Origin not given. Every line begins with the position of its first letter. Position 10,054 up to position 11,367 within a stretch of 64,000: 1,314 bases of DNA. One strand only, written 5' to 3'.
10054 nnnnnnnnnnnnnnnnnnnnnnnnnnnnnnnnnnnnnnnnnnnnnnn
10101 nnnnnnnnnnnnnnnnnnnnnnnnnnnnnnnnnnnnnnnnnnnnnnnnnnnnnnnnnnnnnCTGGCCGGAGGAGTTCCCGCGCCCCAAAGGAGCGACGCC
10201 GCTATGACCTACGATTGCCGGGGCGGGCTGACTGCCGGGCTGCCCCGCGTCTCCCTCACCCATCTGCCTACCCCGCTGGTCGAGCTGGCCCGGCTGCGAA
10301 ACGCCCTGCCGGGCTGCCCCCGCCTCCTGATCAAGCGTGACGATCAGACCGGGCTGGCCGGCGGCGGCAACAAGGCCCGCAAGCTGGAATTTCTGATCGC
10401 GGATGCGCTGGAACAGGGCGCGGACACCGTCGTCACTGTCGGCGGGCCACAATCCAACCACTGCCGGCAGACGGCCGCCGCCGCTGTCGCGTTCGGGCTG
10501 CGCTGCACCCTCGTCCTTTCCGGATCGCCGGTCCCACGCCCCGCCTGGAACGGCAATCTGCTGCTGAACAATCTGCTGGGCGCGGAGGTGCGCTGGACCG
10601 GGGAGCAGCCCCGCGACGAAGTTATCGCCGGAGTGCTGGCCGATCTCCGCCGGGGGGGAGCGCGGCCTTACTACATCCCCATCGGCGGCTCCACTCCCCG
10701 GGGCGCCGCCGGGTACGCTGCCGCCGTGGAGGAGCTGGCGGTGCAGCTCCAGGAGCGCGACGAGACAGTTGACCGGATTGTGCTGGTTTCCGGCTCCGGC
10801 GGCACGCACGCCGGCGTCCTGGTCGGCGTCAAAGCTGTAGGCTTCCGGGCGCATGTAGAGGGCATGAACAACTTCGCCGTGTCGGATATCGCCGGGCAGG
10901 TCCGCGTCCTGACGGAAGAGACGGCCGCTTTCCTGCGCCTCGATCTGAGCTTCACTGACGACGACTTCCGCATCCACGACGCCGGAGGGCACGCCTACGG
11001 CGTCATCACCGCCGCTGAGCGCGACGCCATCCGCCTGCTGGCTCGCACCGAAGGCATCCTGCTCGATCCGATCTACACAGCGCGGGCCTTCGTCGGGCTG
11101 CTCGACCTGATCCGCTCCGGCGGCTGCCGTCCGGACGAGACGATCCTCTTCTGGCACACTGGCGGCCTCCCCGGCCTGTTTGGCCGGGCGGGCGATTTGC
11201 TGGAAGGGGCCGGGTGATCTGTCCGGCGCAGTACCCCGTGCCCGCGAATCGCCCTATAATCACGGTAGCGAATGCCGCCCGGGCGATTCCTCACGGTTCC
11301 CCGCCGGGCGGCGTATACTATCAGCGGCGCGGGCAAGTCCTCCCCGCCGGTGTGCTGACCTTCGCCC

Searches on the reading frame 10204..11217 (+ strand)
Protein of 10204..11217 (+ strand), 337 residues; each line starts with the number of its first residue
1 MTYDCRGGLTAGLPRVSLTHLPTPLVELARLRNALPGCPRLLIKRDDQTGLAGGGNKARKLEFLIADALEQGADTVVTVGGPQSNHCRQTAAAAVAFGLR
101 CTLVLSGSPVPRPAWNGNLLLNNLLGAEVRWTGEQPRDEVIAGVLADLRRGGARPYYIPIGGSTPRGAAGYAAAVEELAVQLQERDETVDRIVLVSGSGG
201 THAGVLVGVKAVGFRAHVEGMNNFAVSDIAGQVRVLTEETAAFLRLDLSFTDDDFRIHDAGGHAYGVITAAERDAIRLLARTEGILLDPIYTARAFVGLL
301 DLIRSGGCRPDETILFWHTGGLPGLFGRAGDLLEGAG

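Call 18: search_protein_families(library=pfam, proteins=[window:10204-11217:+])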
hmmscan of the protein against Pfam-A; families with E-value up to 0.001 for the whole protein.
window:10204-11217:+ (337 aa): 1 family
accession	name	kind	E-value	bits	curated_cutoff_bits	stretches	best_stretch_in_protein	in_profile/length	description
PF00291.31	PALP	-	1e-46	160.1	35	1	17-320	2-295/295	Pyridoxal-phosphate dependent enzyme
